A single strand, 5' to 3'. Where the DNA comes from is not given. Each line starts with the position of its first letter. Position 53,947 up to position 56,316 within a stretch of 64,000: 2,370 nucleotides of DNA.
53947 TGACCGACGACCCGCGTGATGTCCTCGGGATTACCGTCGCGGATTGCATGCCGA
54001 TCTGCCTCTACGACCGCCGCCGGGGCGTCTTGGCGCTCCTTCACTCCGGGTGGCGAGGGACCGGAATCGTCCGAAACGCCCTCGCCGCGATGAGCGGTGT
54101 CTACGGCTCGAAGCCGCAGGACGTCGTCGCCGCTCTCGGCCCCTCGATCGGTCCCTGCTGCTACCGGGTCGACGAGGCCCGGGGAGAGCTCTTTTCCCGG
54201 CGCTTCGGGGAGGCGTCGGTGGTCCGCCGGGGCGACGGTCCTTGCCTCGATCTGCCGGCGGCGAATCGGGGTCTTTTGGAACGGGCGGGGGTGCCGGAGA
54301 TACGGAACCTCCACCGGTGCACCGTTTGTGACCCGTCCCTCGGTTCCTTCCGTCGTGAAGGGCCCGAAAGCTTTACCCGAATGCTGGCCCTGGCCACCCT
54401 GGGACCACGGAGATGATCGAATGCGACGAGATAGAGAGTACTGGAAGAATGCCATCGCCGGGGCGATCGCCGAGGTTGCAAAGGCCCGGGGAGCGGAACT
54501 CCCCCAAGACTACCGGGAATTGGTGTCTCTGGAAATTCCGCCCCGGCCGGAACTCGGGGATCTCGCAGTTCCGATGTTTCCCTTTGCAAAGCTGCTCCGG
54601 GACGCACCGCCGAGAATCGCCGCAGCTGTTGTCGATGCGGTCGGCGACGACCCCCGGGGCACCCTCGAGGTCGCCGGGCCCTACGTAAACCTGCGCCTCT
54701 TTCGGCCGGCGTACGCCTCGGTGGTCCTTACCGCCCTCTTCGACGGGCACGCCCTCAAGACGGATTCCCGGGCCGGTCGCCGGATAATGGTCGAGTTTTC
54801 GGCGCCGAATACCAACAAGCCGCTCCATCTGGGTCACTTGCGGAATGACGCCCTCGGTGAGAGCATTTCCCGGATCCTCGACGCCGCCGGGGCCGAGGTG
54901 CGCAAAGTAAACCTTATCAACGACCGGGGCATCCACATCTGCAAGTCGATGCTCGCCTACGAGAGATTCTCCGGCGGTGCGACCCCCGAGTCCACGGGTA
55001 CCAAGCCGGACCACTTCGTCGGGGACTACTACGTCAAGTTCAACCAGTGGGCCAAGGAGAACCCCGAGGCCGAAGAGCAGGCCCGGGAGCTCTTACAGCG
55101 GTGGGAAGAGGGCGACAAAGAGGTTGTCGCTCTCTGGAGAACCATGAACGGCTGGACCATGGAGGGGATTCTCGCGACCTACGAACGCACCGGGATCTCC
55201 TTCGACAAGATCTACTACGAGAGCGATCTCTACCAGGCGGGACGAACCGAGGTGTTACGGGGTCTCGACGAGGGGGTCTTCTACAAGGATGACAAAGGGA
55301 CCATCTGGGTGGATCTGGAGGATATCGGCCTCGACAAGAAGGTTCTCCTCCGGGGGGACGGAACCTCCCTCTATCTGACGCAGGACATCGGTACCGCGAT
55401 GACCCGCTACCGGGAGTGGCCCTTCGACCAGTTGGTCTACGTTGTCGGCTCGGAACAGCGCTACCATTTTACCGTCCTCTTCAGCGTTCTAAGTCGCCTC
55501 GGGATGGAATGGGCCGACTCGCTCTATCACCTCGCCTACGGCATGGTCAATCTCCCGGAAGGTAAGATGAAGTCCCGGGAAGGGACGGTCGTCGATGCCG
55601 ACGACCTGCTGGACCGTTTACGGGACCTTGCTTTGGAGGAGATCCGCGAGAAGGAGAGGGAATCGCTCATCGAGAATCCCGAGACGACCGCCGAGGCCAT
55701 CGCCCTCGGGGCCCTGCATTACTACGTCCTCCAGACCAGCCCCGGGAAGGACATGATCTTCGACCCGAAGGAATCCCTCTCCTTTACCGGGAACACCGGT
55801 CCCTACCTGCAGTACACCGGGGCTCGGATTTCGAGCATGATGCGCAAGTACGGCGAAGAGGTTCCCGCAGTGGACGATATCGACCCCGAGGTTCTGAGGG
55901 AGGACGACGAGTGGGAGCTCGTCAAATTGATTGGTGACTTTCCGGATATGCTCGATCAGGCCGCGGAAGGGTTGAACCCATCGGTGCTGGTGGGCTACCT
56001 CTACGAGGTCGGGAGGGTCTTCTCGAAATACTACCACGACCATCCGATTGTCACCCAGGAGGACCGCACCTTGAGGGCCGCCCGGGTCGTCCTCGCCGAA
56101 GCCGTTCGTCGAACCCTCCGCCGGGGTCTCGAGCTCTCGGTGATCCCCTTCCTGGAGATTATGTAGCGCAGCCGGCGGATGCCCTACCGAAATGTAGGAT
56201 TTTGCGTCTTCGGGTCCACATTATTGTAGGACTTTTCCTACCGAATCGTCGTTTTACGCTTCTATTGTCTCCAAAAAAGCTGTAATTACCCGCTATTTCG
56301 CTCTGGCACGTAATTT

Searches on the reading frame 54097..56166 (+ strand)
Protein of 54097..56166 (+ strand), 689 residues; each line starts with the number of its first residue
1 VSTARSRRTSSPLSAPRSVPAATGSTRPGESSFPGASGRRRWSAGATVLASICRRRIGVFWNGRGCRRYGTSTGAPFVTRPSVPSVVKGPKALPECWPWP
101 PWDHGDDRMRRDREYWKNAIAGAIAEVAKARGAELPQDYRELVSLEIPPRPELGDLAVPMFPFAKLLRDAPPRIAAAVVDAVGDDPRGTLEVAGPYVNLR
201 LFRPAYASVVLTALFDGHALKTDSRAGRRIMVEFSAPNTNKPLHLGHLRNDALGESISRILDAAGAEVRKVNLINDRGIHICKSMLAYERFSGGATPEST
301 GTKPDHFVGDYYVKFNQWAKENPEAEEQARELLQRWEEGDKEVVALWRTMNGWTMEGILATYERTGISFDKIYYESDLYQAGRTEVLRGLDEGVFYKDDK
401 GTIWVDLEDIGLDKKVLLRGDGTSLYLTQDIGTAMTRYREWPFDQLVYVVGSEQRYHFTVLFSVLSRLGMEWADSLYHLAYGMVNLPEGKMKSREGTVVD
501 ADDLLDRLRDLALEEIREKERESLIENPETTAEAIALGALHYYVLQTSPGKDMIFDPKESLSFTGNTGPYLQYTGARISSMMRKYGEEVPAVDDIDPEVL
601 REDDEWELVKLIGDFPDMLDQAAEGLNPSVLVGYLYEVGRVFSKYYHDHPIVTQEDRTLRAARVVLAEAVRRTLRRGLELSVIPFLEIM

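Call 55: search_protein_families(library=pfam, proteins=[window:54097-56166:+], max_evalue=0.00001)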
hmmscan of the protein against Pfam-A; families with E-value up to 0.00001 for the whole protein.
window:54097-56166:+ (689 aa): 3 families
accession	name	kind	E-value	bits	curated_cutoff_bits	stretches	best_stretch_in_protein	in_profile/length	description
PF00750.26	tRNA-synt_1d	-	6.1e-52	177.2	23.3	1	212-556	4-348/349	tRNA synthetases class I (R), catalytic domain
PF05746.21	DALR_1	-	5.3e-26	91.4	22.3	1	571-689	1-117/117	DALR anticodon binding domain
PF03485.21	Arg_tRNA_synt_N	-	7e-11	43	21.5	1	116-201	3-85/85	Arginyl tRNA synthetase N terminal domain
